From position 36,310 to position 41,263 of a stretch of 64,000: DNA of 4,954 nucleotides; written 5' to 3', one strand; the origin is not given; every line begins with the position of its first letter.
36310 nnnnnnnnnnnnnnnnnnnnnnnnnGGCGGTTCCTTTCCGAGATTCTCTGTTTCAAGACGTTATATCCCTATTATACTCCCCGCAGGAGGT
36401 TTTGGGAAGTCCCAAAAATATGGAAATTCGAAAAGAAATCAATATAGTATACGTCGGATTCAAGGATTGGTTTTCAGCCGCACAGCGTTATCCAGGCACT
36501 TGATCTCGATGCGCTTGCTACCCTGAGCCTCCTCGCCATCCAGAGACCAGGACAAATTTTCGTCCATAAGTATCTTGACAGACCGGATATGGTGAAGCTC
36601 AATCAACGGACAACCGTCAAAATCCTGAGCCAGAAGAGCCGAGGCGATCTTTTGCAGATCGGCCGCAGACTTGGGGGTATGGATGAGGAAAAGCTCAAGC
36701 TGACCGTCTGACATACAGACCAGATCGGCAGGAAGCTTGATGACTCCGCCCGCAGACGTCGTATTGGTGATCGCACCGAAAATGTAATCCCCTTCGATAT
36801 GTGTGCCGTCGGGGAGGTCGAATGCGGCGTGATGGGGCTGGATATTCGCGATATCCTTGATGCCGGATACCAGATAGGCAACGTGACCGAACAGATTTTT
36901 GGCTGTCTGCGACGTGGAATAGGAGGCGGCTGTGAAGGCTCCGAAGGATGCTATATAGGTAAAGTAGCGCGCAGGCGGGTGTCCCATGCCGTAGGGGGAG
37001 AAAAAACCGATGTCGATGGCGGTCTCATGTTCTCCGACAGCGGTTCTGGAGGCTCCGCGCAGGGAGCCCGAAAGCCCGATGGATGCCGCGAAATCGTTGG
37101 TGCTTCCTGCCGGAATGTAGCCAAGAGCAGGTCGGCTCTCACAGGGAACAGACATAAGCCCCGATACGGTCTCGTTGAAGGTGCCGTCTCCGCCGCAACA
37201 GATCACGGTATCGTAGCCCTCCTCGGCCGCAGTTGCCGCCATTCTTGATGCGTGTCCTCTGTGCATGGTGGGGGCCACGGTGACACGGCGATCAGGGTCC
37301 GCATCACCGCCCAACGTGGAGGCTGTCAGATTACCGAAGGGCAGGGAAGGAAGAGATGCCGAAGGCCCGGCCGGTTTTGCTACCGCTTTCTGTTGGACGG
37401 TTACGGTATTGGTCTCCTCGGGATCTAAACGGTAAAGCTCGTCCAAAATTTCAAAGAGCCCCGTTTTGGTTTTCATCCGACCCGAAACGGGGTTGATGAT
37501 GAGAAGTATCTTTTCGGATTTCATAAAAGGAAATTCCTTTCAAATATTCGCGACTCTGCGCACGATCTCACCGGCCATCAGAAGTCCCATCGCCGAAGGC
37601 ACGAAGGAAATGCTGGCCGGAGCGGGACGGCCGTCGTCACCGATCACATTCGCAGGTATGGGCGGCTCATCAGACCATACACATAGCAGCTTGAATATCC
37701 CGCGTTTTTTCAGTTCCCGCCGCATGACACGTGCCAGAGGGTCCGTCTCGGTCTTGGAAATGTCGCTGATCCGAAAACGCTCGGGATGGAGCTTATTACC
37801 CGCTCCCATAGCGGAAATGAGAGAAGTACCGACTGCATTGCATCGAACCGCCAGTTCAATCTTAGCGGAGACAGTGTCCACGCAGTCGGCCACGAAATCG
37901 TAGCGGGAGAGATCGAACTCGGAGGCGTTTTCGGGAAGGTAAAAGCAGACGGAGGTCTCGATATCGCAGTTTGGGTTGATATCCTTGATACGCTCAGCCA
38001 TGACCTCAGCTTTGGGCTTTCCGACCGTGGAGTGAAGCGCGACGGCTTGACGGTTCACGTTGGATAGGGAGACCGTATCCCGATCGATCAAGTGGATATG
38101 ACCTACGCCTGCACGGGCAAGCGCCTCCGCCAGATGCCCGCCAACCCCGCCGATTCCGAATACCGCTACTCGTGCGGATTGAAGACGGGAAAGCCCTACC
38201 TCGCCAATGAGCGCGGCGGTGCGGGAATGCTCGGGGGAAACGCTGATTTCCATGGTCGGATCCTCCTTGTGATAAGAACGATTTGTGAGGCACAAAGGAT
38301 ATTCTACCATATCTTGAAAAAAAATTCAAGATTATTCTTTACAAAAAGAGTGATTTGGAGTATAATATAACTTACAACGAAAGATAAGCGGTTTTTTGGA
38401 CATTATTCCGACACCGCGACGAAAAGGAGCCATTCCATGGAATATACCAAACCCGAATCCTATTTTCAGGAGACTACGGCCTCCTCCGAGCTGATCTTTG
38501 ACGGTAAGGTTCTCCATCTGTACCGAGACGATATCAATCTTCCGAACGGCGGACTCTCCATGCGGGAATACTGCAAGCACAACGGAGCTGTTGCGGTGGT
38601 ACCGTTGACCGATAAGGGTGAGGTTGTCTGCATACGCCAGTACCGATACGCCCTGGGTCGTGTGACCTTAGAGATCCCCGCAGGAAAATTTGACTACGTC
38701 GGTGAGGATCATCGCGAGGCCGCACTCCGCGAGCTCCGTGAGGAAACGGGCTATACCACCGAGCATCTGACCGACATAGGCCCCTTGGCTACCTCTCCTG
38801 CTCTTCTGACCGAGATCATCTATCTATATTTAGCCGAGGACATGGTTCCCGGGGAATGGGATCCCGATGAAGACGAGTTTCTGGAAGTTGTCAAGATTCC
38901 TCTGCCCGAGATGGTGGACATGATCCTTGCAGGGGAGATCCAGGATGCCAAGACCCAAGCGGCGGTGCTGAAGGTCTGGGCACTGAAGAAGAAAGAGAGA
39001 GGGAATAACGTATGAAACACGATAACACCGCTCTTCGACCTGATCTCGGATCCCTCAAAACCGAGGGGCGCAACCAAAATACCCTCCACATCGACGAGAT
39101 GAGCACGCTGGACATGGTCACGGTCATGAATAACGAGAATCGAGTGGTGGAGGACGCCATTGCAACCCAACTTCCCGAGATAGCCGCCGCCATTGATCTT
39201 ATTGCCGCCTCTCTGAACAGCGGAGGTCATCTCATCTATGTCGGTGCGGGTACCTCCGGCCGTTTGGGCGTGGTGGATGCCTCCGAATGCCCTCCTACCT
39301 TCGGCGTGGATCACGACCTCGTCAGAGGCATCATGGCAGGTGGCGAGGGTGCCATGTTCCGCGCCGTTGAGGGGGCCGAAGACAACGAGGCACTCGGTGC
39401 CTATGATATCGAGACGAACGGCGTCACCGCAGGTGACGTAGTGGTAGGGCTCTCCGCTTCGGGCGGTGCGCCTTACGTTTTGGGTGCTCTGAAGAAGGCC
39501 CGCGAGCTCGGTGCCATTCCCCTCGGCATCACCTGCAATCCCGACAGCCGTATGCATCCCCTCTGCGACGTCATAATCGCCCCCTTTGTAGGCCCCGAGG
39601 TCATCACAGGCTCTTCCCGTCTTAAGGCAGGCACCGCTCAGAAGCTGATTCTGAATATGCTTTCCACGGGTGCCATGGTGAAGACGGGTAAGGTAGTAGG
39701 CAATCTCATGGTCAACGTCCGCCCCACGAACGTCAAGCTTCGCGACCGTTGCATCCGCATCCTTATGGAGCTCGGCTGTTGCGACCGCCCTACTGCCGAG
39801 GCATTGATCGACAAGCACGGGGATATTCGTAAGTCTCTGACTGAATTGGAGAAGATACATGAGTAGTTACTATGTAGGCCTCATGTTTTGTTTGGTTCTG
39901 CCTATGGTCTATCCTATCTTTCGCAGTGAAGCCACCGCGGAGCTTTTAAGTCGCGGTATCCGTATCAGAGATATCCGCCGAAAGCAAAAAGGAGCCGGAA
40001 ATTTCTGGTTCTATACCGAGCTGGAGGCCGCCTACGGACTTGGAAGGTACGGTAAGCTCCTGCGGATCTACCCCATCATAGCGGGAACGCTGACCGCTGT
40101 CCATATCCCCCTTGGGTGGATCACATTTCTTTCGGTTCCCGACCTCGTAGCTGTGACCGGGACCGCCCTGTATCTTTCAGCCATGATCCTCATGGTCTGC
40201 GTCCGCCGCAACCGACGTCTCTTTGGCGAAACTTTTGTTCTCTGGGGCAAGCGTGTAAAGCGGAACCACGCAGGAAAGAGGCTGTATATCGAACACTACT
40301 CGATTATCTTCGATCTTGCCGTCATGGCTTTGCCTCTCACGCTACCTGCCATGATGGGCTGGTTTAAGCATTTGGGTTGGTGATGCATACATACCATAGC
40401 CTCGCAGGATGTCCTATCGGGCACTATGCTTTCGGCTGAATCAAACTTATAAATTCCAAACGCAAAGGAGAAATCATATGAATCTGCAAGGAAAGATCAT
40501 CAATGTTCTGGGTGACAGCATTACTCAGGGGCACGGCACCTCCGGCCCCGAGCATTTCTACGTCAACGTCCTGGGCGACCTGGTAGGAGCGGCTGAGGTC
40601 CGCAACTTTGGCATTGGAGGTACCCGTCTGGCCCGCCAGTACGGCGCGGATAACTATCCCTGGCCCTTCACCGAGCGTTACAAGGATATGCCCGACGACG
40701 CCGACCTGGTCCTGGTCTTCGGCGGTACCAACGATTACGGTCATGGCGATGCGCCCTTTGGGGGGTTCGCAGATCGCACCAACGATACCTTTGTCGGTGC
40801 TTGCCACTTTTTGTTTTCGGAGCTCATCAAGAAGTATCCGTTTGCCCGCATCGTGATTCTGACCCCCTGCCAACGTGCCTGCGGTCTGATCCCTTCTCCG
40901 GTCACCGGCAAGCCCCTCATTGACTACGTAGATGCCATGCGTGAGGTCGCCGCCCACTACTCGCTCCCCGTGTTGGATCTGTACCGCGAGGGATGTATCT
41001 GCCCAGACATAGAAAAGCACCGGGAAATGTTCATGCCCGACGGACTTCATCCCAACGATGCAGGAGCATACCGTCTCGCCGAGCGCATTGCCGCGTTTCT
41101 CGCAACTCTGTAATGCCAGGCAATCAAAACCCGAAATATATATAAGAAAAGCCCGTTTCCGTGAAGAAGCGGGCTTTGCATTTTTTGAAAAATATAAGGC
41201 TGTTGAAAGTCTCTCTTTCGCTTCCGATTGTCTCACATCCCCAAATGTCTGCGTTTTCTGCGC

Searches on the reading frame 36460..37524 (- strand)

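Call 73: search_protein_families(library=pfam, proteins=[window:36460-37524:-], max_evalue=0.01)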
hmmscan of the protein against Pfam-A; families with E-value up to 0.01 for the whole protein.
window:36460-37524:- (354 aa): 2 families
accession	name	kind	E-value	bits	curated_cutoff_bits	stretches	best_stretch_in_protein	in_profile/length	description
PF00781.29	DAGK_cat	-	1.4e-26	92.9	23.6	1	80-173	32-123/125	Diacylglycerol kinase catalytic domain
PF19279.4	YegS_C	-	4.8e-07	30.1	27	1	201-349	11-155/158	YegS C-terminal NAD kinase beta sandwich-like domain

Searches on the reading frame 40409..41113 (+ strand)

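Call 73: search_protein_families(library=pfam, proteins=[window:40409-41113:+], max_evalue=0.01)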
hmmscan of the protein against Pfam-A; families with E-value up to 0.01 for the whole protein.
window:40409-41113:+ (234 aa): 3 families
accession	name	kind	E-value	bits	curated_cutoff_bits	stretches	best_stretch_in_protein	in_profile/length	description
PF13472.12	Lipase_GDSL_2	-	7.4e-24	85.6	32.9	1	33-220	1-176/178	GDSL-like Lipase/Acylhydrolase family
PF00657.28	Lipase_GDSL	-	1.2e-09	39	23.6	1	33-227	3-208/208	GDSL-like Lipase/Acylhydrolase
PF14606.12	Lipase_GDSL_3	-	0.0069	17.1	27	0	29-72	2-44/178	GDSL-like Lipase/Acylhydrolase family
